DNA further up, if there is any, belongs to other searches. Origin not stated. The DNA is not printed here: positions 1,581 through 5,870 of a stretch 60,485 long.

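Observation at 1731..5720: RND pump with a ~270-aa xxxLxxG-heptad coiled-coil stalk inserted in the first extracytoplasmic loop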

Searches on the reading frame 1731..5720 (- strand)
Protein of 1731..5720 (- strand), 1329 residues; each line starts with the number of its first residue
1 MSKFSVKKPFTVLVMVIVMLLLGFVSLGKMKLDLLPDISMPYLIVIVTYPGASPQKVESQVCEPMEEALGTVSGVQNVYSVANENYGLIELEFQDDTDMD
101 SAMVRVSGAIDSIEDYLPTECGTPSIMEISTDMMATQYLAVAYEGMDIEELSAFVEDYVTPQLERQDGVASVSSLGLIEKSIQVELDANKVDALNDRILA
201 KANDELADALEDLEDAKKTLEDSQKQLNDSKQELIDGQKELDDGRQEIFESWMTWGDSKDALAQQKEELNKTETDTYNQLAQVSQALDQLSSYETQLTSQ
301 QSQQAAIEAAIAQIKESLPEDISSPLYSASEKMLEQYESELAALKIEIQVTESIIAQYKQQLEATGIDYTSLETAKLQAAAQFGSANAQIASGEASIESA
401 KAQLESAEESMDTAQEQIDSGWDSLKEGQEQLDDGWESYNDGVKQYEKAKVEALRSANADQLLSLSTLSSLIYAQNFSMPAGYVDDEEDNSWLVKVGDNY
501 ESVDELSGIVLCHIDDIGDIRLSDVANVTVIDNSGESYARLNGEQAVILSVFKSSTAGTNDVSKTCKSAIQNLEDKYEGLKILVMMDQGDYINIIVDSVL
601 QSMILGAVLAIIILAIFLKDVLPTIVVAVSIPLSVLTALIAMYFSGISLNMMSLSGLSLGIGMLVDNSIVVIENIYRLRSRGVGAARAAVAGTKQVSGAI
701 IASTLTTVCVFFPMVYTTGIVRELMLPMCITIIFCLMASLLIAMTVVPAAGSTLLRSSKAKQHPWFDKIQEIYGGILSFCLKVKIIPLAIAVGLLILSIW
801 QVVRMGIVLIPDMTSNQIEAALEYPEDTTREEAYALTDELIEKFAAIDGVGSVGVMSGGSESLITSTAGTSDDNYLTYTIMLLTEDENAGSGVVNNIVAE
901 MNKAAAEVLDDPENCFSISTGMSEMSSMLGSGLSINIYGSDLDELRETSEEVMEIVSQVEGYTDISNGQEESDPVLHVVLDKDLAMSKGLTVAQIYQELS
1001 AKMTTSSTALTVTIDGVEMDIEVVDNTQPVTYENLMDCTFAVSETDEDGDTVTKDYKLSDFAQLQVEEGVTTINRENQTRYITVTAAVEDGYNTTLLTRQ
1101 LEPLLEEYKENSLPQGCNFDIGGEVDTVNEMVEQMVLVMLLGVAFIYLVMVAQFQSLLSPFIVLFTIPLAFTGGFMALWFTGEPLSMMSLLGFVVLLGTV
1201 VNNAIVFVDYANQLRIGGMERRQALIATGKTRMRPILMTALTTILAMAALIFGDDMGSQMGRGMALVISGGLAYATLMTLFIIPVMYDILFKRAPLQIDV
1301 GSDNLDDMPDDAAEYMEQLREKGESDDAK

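Call 3: search_protein_families(library=pfam, proteins=[window:1731-5720:-], max_evalue=1)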
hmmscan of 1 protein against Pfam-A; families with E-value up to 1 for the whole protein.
window:1731-5720:- (1329 aa): 9 families
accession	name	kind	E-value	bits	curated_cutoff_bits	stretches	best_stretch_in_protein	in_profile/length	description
PF00873.25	ACR_tran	-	2.3e-195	651.8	28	2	460-1289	195-1019/1021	AcrB/AcrD/AcrF family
PF03176.21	MMPL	-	7.9e-09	35.3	20.5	2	965-1285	19-297/333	MMPL family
PF13863.11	DUF4200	-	0.0029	18.4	29.7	1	397-460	8-71/119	Domain of unknown function (DUF4200)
PF23735.1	KIF9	-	0.011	16.3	31.9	1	244-362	2-123/140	Kinesin-like protein KIF9 domain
PF17561.7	TssO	-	0.078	13.6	29.2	1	263-365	47-144/148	Type VI secretion system, TssO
PF01037.27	AsnC_trans_reg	-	0.088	13.2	25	0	57-115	5-64/73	Lrp/AsnC ligand binding domain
PF21007.2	FBF1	-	0.1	11.6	45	1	376-454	309-386/524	Fas-binding factor 1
PF02321.23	OEP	-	0.26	11.5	22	1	356-452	82-181/187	Outer membrane efflux protein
PF20878.2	REST_helical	-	0.29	11.8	27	1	328-368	22-61/65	Helical region in REST corepressor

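Call 4: search_protein_families(library=ncbifam, proteins=[window:1731-5720:-], max_evalue=1)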
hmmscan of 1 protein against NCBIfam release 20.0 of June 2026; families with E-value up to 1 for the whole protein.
window:1731-5720:- (1329 aa): 33 families (the best 25 are shown)
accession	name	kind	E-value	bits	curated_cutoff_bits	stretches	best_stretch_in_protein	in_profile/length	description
NF033617.1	RND_permease_2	subfamily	3.7e-157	525.1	1250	2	449-1290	182-1007/1009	multidrug efflux RND transporter permease subunit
NF000282.2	RND_permease_1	subfamily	2.3e-123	413.2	1250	2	463-1289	197-1026/1029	multidrug efflux RND transporter permease subunit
TIGR00914.1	2A0601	subfamily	6.6e-120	401.6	701.45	2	457-1294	202-1039/1051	CusA/CzcA family heavy metal efflux RND transporter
TIGR00915.1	2A0602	subfamily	1.5e-101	340.9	940.35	2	464-1290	199-1028/1050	efflux RND transporter permease subunit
NF007905.0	PRK10614.1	equivalog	3.8e-90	303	1774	2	455-1289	191-1007/1025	multidrug efflux RND transporter permease subunit MdtC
NF007798.0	PRK10503.1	equivalog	4e-88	296.2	1584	2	456-1294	201-1025/1040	MdtB/MuxB family multidrug efflux RND transporter permease subunit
NF007133.0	PRK09579.1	equivalog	1.3e-76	258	1763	3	467-842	202-582/1017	multidrug efflux RND transporter permease subunit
NF000037.1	RND_perm_OqxB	exception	1.6e-66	224.8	2200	3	498-777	241-521/1050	multidrug efflux RND transporter permease subunit OqxB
NF007842.1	PRK10555.1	equivalog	3.5e-66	223.8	1854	2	505-1297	245-1033/1036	multidrug efflux RND transporter permease AcrD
NF007131.0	PRK09577.1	equivalog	2.7e-62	210.8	1768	2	491-1290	230-1022/1045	multidrug efflux RND transporter permease subunit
NF011706.2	PRK15127.1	equivalog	3.1e-54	184.3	2150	2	500-1293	240-1032/1049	multidrug efflux RND transporter permease subunit AcrB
TIGR02168.1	SMC_prok_B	equivalog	1.6e-12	46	567.35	1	201-472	676-940/1181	chromosome segregation protein SMC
TIGR00921.1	2A067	subfamily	5e-08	31.5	351.9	2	1111-1286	166-342/733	hydrophobe/amphiphile efflux-3 (HAE3) family transporter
TIGR00916.1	2A0604s01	subfamily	5.3e-08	32.8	148.6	2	598-739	89-230/231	SecD/SecF family protein translocase subunit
NF009583.0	PRK13024.1-3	subfamily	2.1e-07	29.4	721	2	598-809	280-488/755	protein translocase subunit SecDF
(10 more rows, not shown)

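Call 5: search_solved_structures(query=window:1731-5720:-, max_evalue=0.001, show_alignments=2)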
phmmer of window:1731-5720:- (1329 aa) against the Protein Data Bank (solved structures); distinct sequences matched with E-value up to 0.001: 84 (the best 60 are shown).
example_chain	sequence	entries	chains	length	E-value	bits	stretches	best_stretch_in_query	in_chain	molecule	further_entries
9lyq_B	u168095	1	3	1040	7.1e-78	265.7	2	466-1295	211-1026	Multidrug resistance protein MdtB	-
8zxs_A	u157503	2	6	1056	1.3e-66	228.4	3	470-776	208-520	Efflux pump membrane transporter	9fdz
7cz9_A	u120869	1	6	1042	1.2e-65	225.2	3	470-776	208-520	Efflux pump membrane transporter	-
5lq3_A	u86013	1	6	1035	6.6e-64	219.5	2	501-1290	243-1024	CmeB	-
5t0o_A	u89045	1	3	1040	8e-64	219.2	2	500-1290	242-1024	CmeB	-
9j3d_J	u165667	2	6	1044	1.9e-63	217.9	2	463-1288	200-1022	Efflux pump membrane transporter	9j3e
8yr0_A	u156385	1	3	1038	2e-63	217.9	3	463-775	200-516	Cation/multidrug efflux pump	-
8f3e_A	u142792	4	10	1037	3.6e-63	217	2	505-1297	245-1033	Efflux pump membrane transporter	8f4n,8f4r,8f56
4mt1_A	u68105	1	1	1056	7.8e-62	212.6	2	464-1291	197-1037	Drug efflux protein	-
6ows_A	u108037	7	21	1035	1.3e-61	211.9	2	500-1289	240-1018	Efflux pump membrane transporter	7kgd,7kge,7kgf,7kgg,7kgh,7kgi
7b8p_A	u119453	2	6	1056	1.5e-61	211.7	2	500-1289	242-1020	Efflux pump membrane transporter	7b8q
4k0e_A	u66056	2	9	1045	7.5e-61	209.3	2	562-1298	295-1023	Heavy metal cation tricomponent efflux pump ZneA(CzcA-like)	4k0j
7wlv_A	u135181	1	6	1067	1.2e-60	208.7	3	500-777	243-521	Efflux pump membrane transporter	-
8ffk_A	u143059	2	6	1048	9.6e-60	205.7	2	501-1293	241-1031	Efflux pump membrane transporter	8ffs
8p1i_A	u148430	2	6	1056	9.9e-60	205.6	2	500-1293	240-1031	Efflux pump membrane transporter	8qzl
7m4p_A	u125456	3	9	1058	1.2e-57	198.8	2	502-1289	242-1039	Efflux pump membrane transporter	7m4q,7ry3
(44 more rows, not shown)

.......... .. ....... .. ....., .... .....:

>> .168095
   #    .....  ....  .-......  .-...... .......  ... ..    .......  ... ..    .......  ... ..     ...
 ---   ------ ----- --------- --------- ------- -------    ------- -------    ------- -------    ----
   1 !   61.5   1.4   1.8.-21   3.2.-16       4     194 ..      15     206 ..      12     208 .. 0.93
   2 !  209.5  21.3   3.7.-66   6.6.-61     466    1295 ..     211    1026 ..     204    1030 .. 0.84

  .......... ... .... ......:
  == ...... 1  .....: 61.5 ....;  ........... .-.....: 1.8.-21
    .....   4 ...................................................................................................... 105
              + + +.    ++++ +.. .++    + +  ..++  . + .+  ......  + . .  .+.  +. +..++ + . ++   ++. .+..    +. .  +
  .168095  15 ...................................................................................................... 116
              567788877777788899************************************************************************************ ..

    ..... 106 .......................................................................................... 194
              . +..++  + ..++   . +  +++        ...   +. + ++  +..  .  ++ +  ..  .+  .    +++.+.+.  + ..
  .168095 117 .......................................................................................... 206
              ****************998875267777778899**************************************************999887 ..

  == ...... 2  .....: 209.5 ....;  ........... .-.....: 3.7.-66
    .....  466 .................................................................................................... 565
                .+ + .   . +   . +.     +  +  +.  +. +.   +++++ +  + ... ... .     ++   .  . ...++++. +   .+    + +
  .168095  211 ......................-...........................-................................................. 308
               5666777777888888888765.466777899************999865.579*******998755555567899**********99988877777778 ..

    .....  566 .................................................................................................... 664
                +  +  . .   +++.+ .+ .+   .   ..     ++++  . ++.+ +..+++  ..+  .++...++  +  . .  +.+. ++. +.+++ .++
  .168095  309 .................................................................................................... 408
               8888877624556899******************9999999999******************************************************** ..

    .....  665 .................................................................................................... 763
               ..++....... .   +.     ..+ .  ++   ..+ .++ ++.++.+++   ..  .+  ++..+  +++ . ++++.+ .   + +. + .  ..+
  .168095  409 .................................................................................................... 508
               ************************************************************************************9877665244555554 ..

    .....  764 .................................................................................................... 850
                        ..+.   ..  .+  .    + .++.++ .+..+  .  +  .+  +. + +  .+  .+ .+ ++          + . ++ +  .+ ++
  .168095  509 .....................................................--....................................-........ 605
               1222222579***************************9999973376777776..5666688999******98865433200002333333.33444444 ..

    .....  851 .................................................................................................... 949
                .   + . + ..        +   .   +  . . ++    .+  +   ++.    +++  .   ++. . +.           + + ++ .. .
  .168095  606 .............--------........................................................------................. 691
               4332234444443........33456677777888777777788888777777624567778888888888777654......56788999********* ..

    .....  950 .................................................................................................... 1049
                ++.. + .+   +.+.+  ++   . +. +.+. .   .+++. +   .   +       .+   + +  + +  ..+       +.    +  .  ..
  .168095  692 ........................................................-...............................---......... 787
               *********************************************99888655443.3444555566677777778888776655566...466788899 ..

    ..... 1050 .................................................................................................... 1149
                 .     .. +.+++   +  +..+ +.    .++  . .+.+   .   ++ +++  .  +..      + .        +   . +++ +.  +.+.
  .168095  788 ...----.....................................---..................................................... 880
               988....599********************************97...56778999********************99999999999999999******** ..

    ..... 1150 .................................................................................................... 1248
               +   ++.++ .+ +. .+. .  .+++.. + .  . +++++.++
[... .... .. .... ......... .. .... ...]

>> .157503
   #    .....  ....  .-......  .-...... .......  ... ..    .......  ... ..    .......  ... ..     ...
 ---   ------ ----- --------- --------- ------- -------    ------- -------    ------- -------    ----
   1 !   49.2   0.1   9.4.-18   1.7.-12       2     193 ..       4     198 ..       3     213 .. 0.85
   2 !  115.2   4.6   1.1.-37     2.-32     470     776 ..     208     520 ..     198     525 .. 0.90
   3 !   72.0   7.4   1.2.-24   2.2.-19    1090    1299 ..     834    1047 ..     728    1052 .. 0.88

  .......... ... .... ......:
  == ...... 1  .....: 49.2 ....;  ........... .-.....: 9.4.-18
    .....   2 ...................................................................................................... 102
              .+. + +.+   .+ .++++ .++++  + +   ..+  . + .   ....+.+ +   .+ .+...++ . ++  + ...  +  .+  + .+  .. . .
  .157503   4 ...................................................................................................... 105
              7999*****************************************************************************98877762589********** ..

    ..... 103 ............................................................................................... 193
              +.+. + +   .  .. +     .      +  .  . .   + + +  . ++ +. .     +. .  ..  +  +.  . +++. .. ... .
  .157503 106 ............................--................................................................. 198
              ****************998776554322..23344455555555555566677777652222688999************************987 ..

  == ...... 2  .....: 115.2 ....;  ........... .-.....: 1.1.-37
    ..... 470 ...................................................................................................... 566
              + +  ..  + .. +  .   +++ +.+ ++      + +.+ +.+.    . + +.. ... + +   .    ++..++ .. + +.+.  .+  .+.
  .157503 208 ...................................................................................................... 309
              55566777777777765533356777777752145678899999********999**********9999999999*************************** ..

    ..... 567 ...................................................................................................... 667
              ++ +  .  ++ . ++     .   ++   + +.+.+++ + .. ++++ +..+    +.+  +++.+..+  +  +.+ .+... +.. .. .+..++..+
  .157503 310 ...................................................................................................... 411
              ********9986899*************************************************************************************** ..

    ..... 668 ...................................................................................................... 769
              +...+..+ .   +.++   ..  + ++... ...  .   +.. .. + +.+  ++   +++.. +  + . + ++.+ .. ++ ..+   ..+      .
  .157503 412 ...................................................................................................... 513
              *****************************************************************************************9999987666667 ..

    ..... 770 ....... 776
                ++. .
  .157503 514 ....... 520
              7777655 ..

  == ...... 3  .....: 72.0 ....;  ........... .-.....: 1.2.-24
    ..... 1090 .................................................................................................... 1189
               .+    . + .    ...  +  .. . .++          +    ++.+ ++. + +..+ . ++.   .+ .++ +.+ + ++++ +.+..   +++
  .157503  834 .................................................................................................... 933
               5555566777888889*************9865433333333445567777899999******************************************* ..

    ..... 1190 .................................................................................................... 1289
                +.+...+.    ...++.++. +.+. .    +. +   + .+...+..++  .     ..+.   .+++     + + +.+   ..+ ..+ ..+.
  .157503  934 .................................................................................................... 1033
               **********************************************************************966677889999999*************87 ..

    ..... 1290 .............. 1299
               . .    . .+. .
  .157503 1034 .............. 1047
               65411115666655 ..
